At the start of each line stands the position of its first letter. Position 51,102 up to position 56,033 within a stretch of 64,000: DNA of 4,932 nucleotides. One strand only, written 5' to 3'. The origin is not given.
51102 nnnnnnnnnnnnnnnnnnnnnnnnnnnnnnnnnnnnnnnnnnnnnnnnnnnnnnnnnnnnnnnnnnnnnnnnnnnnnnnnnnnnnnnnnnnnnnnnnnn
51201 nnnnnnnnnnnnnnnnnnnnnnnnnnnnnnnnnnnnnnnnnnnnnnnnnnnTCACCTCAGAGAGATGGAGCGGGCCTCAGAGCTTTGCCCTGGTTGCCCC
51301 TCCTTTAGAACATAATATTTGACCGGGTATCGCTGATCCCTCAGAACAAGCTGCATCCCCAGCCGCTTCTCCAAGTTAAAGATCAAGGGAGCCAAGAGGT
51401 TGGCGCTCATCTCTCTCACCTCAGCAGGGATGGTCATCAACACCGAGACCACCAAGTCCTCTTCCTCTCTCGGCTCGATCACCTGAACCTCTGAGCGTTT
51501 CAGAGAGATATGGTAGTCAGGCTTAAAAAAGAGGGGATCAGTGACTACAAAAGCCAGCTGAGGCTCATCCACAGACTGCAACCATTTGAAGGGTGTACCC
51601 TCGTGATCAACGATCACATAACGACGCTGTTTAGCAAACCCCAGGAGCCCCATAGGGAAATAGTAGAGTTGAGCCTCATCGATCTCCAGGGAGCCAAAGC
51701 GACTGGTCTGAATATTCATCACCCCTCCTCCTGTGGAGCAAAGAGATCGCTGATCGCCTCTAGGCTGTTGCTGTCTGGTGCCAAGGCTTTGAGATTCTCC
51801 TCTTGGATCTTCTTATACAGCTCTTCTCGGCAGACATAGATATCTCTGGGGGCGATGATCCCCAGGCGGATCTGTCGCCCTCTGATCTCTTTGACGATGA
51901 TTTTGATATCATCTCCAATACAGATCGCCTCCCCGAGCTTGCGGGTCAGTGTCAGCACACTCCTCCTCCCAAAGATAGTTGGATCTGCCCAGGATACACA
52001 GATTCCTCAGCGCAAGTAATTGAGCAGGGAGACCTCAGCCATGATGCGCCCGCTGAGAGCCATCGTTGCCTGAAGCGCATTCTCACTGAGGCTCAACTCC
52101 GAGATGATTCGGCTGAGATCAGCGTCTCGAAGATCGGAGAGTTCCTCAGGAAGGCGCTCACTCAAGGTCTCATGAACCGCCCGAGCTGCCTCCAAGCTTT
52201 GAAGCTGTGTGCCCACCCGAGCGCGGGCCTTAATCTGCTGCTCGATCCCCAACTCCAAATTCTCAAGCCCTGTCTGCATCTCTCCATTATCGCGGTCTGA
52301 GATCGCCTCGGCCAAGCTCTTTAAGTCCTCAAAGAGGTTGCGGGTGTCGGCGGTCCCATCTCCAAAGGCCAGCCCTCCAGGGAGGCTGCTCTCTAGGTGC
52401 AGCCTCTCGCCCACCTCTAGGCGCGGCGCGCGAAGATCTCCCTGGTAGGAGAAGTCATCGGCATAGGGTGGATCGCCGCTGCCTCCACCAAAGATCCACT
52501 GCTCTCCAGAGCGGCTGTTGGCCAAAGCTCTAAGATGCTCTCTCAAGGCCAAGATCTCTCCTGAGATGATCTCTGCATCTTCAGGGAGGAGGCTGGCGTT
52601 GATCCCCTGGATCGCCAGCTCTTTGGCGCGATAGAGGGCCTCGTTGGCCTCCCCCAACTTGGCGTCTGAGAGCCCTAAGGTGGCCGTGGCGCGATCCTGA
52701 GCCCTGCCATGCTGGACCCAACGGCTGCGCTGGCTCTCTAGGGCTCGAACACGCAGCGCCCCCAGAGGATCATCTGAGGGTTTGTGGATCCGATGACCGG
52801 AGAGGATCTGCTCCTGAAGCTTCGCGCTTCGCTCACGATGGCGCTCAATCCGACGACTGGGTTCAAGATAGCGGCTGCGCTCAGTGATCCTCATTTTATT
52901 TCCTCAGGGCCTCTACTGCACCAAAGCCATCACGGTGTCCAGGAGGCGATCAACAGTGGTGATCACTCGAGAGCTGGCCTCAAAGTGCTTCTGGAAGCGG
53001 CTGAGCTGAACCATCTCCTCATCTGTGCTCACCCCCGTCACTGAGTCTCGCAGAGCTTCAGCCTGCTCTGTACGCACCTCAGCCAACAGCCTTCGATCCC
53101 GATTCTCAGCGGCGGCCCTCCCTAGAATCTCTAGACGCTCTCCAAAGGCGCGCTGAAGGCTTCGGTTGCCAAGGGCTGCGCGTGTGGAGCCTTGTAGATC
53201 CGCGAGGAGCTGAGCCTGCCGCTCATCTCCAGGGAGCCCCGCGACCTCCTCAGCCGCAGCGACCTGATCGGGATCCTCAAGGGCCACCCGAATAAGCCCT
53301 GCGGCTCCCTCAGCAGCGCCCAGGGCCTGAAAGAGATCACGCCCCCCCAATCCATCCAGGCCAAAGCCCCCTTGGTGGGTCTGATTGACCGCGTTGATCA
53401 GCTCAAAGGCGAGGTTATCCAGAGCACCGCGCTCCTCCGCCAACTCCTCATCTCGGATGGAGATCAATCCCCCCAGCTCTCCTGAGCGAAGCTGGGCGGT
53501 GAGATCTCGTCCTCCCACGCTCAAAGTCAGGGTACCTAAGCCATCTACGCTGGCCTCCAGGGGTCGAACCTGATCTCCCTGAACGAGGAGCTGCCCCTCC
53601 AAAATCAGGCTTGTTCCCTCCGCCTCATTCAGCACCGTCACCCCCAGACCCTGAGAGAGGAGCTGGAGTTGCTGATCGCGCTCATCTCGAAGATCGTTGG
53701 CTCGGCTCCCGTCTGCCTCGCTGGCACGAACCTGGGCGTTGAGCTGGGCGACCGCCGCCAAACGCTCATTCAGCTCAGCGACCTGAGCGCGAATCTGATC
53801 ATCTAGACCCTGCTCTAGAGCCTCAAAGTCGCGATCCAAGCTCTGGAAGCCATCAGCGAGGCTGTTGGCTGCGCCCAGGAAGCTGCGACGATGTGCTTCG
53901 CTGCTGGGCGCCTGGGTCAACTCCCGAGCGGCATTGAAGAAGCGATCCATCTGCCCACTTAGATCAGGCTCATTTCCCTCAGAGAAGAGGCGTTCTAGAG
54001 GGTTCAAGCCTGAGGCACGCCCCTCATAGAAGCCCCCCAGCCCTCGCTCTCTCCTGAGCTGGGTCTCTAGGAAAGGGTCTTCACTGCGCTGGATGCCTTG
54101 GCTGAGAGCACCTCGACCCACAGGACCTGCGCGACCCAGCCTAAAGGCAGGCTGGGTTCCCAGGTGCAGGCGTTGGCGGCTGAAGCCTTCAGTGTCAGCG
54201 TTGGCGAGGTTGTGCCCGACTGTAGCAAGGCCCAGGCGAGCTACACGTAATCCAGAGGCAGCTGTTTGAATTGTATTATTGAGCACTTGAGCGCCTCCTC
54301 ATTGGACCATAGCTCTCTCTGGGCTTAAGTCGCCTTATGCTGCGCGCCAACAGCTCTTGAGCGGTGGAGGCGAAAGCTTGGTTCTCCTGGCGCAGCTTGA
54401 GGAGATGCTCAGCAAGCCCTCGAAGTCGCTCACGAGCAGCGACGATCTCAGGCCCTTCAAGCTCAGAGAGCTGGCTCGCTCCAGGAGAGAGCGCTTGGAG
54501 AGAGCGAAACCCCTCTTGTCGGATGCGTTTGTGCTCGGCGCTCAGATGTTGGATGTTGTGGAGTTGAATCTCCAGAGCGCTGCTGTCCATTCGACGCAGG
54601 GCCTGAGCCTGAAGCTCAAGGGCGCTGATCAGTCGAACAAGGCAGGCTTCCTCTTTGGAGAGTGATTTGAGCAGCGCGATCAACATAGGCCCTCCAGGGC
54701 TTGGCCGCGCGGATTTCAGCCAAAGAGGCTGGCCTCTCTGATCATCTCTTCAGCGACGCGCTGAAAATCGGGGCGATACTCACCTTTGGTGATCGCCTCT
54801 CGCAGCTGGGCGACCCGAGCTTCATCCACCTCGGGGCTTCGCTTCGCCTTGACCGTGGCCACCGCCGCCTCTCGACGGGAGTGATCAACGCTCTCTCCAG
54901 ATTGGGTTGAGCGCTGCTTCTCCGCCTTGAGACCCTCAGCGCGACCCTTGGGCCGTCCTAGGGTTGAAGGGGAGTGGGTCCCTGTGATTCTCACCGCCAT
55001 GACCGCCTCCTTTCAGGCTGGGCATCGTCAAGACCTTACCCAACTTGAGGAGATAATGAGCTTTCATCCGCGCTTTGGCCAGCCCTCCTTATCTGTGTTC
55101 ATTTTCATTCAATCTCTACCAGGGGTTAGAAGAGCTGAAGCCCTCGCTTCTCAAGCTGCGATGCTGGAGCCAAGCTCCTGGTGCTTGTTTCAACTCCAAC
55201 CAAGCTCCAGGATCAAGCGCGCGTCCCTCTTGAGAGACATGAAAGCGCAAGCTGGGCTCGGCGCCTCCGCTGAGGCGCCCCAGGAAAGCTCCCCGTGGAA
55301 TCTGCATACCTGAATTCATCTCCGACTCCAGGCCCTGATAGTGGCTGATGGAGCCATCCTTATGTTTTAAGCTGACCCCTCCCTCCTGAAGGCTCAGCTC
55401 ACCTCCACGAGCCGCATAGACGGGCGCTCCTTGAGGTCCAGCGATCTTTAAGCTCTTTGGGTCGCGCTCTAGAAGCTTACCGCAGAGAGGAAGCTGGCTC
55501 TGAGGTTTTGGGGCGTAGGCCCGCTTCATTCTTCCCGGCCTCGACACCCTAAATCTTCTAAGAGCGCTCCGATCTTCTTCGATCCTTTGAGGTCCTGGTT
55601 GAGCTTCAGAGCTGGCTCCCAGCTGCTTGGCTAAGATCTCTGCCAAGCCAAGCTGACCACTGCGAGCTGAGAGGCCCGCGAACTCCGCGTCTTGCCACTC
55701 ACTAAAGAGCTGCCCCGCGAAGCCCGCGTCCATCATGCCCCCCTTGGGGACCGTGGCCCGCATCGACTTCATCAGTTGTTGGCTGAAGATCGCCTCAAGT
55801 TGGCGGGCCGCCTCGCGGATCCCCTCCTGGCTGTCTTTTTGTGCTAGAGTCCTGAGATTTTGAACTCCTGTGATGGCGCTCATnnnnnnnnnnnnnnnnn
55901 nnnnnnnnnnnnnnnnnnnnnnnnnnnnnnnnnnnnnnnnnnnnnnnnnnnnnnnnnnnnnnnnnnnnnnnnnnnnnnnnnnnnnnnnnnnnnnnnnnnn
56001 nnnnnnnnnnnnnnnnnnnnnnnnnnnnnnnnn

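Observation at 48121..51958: Class I (enterobacterial CyaA-type) adenylate cyclase translationally coupled to fliW at the end of a late flagellar operon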

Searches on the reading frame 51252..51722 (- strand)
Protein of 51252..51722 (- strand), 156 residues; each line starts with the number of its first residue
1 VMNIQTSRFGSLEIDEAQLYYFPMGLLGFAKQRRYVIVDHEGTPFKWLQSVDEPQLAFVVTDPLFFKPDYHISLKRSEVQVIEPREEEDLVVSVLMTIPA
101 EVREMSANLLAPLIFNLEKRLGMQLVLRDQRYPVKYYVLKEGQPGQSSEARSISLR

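Call 6: search_protein_families(library=pfam, proteins=[window:51252-51722:-], max_evalue=0.01)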
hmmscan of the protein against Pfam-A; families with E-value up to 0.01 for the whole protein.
window:51252-51722:- (156 aa): 1 family
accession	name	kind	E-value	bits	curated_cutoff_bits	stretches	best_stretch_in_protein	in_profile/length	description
PF02623.20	FliW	-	8.2e-38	129.4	25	1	21-137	2-121/122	FliW protein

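Call 7: search_protein_families(library=ncbifam, proteins=[window:51252-51722:-], max_evalue=0.01)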
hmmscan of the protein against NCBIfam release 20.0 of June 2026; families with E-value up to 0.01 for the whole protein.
window:51252-51722:- (156 aa): 8 families
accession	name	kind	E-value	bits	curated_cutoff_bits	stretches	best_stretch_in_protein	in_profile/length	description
NF009798.0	PRK13285.2-1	equivalog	2.4e-42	144.4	208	1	4-146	3-147/159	flagellar assembly protein FliW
NF009793.2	PRK13285.1-1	equivalog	1e-36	125.5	130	1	10-138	1-131/132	flagellar assembly protein FliW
NF009800.0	PRK13285.2-3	equivalog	2e-36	125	226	1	2-141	1-140/149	flagellar assembly protein FliW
NF009801.0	PRK13285.2-4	equivalog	2.6e-36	124.4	223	1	2-142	1-141/152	flagellar assembly protein FliW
NF009799.0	PRK13285.2-2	equivalog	1e-31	109.7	165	1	5-139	4-138/150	flagellar assembly protein FliW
NF009792.0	PRK13284.1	equivalog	6e-26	91.1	171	1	2-132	1-138/146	flagellar assembly protein FliW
NF009790.1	PRK13282.1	equivalog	1.2e-11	44.9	135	1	26-134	9-115/128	flagellar assembly protein FliW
NF009791.1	PRK13283.1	equivalog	7.7e-07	29.4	169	1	20-133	3-115/129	flagellar assembly protein FliW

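Call 34: find_related_loci(query=A2, collection=metagenome_contigs, flank=5000)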
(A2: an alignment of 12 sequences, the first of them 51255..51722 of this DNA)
Query A2 (156 aa) in metagenome_contigs; peptide patterns used: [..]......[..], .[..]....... (x = any residue, [..] = any of these).
385 stretches matched a pattern; 321 encode a relative of the query (tblastn E <= 1e-3); the best 80 are kept; 80 distinct loci.
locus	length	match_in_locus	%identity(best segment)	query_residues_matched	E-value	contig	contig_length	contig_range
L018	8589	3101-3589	59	2-156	3e-62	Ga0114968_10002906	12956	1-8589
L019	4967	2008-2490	56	2-156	3e-62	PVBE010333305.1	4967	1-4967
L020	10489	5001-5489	59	2-156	6e-62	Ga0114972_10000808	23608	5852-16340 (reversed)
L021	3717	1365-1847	55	2-156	1e-61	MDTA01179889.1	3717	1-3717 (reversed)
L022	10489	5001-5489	59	2-156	1e-61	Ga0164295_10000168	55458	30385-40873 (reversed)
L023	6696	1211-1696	56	1-156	1e-61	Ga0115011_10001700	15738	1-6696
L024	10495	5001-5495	55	1-156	4e-60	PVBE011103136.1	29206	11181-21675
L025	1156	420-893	58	2-156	9e-63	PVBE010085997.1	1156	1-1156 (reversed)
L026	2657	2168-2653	52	1-155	2e-58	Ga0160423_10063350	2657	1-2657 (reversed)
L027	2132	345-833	52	2-156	1e-55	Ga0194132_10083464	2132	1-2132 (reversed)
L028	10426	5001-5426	58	1-141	2e-54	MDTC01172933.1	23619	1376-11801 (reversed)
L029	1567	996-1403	60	29-156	3e-51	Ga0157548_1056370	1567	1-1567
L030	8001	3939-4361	47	2-141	2e-45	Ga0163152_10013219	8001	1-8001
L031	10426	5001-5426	45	1-141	8e-45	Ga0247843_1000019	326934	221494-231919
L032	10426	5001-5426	45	1-141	5e-45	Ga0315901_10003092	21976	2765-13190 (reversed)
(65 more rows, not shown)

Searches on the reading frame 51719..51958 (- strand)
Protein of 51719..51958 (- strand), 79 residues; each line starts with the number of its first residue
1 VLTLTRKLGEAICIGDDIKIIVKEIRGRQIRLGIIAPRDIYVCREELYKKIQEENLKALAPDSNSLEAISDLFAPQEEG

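Call 6: search_protein_families(library=pfam, proteins=[window:51719-51958:-], max_evalue=0.01)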
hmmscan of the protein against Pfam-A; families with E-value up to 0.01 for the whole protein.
window:51719-51958:- (79 aa): 1 family
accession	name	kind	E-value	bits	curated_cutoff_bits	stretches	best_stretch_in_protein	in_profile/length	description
PF02599.21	CsrA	-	3.6e-22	78.5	27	1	1-53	1-53/53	Global regulator protein family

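Call 7: search_protein_families(library=ncbifam, proteins=[window:51719-51958:-], max_evalue=0.01)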
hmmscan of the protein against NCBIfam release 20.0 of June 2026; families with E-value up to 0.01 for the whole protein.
window:51719-51958:- (79 aa): 3 families
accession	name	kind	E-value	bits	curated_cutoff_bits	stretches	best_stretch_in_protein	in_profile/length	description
NF002469.0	PRK01712.1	equivalog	4.4e-24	84.3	73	1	1-57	1-57/65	carbon storage regulator CsrA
TIGR00202.1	csrA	equivalog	1.4e-23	82.8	70.1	1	1-69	1-69/69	carbon storage regulator CsrA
NF001844.0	PRK00568.1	equivalog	5.1e-13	48.9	106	1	1-71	1-72/76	carbon storage regulator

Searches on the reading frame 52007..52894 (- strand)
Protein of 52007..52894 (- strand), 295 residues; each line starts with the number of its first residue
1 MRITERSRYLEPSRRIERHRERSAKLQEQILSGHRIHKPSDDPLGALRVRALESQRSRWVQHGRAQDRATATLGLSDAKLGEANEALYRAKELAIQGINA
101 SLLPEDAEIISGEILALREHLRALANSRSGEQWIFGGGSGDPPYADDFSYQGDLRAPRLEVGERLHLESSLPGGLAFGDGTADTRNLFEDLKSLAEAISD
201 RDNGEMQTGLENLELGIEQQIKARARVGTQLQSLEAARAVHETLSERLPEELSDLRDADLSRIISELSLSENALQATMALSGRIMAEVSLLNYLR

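Call 6: search_protein_families(library=pfam, proteins=[window:52007-52894:-], max_evalue=0.01)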
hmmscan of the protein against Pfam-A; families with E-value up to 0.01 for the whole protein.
window:52007-52894:- (295 aa): 2 families
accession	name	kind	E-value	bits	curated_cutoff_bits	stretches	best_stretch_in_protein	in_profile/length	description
PF00669.25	Flagellin_N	-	3.4e-12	47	26.6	1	12-129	10-127/139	Bacterial flagellin N-terminal helical region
PF10025.14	DUF2267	-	0.0014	19.3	29.8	0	219-254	6-41/122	Uncharacterized conserved protein (DUF2267)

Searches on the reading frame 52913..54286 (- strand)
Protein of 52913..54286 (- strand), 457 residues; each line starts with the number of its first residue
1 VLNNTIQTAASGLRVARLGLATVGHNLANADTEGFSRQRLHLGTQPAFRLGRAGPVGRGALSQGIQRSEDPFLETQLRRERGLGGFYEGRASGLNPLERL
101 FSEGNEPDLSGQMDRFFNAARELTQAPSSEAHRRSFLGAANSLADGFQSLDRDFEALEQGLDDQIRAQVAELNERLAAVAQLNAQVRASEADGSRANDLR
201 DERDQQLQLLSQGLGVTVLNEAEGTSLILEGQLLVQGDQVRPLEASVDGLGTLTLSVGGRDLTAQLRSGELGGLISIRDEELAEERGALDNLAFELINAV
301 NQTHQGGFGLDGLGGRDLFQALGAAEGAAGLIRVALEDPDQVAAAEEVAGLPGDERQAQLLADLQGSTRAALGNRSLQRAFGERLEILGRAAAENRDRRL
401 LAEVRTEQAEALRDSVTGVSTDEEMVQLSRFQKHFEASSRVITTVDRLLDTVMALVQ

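Call 6: search_protein_families(library=pfam, proteins=[window:52913-54286:-], max_evalue=0.01)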
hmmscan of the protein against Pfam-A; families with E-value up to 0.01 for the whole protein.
window:52913-54286:- (457 aa): 5 families
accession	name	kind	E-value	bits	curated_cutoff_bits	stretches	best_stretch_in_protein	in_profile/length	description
PF22638.1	FlgK_D1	-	1.1e-52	179.4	28.6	1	95-319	2-233/233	Flagellar hook-associated protein FlgK helical domain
PF06429.18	Flg_bbr_C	-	6.4e-10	38.8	23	1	417-454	8-45/46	Flagellar basal body rod FlgEFG protein C-terminal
PF00460.25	Flg_bb_rod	-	2.6e-05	24.5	20.7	1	6-35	1-30/31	Flagella basal body rod protein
PF25068.1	ARM_TT21_4th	-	0.0037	18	30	0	318-411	41-135/153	Tetratricopeptide repeat protein 21 forth ARM domain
PF21896.2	Talin_IBS2B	-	0.0099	16.3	27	0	112-179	40-108/118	Talin IBS2B domain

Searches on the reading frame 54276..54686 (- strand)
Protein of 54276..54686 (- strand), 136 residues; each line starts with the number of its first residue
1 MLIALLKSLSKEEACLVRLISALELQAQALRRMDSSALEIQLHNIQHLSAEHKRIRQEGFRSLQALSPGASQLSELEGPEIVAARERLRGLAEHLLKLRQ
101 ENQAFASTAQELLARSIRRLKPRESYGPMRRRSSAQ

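Call 6: search_protein_families(library=pfam, proteins=[window:54276-54686:-], max_evalue=0.01)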
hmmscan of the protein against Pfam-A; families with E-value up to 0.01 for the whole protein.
window:54276-54686:- (136 aa): 1 family
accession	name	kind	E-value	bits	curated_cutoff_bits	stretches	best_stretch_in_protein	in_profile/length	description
PF05130.17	FlgN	-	1.2e-08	35.9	30.5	1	2-124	3-133/147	FlgN protein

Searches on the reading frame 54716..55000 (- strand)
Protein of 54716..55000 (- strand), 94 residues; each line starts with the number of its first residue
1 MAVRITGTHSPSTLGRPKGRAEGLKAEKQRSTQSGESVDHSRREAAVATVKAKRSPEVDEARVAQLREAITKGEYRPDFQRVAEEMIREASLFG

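Call 6: search_protein_families(library=pfam, proteins=[window:54716-55000:-], max_evalue=0.01)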
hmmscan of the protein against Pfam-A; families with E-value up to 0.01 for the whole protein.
window:54716-55000:- (94 aa): 1 family
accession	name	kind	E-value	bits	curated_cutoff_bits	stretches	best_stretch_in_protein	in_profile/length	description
PF04316.19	FlgM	-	2.9e-11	43.8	25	1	48-87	13-54/55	Anti-sigma-28 factor, FlgM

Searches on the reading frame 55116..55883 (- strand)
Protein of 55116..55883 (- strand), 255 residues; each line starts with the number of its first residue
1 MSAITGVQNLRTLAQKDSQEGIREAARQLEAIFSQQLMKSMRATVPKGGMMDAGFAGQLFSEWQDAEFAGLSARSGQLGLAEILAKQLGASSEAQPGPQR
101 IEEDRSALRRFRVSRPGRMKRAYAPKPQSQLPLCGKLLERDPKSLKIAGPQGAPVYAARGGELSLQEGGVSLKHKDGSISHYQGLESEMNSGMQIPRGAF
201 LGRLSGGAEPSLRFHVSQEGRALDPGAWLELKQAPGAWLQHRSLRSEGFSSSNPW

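Call 6: search_protein_families(library=pfam, proteins=[window:55116-55883:-], max_evalue=0.01)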
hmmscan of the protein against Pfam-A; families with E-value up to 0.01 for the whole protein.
window:55116-55883:- (255 aa): 2 families
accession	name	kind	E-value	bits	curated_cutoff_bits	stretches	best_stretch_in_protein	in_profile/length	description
PF10135.14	Rod-binding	-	1.1e-10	42.4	25.1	1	39-87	1-51/51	Rod binding protein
PF01551.29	Peptidase_M23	-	3.3e-07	30.9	28.7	1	143-225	4-96/96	Peptidase family M23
